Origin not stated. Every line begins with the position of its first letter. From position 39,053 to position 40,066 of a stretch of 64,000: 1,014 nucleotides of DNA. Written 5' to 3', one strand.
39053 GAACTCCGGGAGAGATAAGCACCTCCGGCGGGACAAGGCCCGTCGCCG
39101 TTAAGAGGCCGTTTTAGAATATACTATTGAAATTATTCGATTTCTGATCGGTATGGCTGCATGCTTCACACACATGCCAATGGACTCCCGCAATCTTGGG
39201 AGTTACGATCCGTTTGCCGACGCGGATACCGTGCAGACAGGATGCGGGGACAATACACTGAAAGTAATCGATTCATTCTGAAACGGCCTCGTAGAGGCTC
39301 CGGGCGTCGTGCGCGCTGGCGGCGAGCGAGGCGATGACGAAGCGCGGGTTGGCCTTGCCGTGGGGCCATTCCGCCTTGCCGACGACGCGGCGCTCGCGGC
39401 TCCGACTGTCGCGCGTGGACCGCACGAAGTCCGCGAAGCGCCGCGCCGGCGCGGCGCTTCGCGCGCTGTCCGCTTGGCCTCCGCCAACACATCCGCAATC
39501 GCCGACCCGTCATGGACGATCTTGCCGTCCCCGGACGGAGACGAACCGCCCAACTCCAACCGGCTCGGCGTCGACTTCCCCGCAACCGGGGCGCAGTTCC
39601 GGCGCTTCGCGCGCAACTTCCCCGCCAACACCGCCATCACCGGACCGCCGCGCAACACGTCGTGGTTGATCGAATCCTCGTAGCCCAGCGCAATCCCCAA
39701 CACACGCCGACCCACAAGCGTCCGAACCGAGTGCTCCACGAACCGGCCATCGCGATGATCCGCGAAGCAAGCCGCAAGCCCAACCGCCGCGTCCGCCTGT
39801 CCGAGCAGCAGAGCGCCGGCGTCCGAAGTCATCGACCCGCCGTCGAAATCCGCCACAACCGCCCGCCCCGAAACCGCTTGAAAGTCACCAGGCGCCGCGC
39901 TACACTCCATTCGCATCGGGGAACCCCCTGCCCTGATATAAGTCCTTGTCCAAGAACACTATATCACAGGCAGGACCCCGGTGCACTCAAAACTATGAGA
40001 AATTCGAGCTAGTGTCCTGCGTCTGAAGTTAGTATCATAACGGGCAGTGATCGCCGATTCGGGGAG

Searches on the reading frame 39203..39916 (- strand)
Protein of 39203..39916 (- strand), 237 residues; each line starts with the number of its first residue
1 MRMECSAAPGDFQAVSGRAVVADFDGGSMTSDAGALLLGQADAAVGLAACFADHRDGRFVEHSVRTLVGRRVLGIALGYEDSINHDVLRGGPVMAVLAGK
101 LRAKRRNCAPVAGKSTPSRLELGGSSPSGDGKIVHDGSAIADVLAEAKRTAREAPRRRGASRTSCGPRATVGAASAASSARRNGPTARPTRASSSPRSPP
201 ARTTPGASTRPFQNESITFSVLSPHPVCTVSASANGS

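Call 63: search_protein_families(library=pfam, proteins=[window:39203-39916:-], max_evalue=0.00001)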
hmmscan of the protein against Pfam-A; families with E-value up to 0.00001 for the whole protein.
window:39203-39916:- (237 aa): 1 family
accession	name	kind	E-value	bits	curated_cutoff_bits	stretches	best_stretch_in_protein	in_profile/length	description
PF13701.12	DDE_Tnp_1_4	-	4.6e-22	78.3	34.7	1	12-121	1-107/435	Transposase DDE domain group 1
